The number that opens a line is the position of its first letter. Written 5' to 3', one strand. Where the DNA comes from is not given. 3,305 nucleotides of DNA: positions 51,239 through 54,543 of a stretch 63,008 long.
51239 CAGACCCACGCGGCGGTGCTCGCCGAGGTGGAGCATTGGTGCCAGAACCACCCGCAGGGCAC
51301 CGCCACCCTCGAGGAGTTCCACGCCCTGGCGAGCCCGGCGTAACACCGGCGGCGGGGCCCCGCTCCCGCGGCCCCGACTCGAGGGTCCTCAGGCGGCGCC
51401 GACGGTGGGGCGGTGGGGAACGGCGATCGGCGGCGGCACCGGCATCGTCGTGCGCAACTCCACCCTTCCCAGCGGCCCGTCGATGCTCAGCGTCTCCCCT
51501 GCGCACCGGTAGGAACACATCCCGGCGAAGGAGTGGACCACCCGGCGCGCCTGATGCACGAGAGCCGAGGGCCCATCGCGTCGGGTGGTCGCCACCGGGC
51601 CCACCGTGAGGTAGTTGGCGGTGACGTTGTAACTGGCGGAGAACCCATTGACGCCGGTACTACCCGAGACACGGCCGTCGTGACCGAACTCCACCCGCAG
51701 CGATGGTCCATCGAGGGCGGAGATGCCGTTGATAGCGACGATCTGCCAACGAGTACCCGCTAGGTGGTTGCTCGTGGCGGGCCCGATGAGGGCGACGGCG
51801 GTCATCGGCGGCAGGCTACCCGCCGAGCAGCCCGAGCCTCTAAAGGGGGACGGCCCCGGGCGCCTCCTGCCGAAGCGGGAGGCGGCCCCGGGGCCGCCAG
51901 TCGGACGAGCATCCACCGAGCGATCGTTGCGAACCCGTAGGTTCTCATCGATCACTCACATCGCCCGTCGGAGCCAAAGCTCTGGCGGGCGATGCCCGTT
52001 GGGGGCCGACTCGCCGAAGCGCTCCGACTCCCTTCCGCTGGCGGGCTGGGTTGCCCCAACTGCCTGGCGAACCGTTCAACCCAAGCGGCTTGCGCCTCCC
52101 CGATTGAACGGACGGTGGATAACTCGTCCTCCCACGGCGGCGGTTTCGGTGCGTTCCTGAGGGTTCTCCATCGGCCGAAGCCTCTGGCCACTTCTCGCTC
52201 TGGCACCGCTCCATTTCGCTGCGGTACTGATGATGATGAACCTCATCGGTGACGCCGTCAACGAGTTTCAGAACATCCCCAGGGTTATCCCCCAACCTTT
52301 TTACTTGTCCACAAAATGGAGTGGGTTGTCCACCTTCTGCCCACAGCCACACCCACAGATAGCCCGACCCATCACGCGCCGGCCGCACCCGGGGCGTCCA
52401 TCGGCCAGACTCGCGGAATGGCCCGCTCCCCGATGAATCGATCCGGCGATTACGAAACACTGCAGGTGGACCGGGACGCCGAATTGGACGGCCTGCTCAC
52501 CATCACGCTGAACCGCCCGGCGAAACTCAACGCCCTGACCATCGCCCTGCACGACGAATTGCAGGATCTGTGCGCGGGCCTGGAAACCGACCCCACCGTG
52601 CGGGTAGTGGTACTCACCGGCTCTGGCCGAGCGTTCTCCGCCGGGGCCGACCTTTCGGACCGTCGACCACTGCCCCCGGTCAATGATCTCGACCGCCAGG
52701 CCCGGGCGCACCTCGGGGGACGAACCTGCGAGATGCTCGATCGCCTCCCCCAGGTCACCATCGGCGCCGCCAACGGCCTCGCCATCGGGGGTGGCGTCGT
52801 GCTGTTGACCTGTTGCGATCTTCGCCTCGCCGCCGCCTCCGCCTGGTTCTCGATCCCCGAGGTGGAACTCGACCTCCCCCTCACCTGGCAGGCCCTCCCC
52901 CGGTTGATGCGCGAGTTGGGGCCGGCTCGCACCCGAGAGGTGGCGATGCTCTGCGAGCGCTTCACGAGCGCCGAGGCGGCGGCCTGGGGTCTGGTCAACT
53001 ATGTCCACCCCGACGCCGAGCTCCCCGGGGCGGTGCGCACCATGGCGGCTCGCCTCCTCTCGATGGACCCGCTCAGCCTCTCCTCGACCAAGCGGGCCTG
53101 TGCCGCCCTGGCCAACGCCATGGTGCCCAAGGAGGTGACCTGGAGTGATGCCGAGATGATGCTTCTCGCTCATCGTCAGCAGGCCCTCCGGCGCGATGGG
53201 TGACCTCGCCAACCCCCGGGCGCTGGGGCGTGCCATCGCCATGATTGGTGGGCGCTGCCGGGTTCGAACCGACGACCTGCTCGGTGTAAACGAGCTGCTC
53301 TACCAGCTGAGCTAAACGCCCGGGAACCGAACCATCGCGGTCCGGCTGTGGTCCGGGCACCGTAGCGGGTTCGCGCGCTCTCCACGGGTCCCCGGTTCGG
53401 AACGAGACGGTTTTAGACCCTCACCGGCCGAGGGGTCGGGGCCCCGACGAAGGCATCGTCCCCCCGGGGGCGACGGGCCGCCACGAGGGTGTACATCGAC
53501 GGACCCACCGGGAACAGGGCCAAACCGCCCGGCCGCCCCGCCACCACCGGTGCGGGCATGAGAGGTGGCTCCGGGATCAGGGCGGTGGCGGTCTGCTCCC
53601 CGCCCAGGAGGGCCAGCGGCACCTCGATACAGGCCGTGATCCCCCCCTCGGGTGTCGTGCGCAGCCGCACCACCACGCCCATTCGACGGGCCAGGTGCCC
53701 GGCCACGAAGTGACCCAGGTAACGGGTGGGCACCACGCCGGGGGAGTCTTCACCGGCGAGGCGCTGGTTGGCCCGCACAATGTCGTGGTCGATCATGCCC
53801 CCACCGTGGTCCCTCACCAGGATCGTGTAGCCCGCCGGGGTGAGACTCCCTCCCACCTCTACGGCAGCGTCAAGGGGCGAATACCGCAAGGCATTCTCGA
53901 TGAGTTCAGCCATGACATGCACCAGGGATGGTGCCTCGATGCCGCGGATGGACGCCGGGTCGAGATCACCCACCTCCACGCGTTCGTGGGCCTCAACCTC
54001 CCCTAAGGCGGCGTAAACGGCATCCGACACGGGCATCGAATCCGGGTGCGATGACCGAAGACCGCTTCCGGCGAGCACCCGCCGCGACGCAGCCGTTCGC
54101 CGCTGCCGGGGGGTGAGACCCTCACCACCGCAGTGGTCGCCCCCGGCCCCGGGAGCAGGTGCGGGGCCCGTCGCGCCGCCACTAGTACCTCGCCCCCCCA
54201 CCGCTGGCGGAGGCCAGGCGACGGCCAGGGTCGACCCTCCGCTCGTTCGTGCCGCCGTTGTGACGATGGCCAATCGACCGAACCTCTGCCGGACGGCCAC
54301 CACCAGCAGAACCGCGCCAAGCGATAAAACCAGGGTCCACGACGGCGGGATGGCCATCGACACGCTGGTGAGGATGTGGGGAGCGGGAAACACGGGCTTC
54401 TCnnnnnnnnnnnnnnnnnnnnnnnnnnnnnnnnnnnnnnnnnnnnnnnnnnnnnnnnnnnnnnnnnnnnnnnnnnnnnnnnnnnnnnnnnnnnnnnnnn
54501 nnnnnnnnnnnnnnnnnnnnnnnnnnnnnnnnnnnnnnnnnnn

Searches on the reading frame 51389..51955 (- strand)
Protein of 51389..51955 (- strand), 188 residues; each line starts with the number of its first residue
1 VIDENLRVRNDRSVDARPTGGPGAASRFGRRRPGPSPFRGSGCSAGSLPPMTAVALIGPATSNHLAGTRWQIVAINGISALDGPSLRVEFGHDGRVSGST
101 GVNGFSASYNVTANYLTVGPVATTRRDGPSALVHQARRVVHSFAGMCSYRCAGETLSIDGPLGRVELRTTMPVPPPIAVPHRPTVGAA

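Call 79: search_protein_families(library=pfam, proteins=[window:51389-51955:-], max_evalue=0.001)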
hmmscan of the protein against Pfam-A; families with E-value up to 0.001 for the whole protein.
window:51389-51955:- (188 aa): 1 family
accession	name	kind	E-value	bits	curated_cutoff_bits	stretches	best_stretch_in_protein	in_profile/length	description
PF03724.22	META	-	8.4e-17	61.6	24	1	63-163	2-102/109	META domain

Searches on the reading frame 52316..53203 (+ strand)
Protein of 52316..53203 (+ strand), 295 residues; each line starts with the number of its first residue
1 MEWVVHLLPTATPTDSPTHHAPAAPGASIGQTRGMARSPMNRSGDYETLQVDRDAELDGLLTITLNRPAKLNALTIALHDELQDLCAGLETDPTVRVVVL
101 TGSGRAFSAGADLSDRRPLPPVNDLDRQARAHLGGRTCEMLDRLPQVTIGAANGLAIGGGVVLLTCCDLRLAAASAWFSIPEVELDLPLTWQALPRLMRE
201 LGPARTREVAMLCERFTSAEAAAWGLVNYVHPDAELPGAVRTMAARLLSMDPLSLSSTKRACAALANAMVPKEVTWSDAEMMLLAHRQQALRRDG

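Call 79: search_protein_families(library=pfam, proteins=[window:52316-53203:+], max_evalue=0.001)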
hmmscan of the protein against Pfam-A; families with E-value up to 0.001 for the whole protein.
window:52316-53203:+ (295 aa): 2 families
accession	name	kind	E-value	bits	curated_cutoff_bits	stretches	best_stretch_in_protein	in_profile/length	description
PF00378.25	ECH_1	-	1.2e-42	146.4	27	1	59-288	5-228/251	Enoyl-CoA hydratase/isomerase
PF16113.10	ECH_2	-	2.8e-21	76.8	27.2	1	62-246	3-187/335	Enoyl-CoA hydratase/isomerase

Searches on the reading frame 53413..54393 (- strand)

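Call 79: search_protein_families(library=pfam, proteins=[window:53413-54393:-], max_evalue=0.001)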
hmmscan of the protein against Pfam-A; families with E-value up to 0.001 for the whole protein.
window:53413-54393:- (326 aa): 1 family
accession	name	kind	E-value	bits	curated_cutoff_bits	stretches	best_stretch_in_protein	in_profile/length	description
PF02518.31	HATPase_c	-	8.9e-09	36.2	26.4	1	155-261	4-110/111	Histidine kinase-, DNA gyrase B-, and HSP90-like ATPase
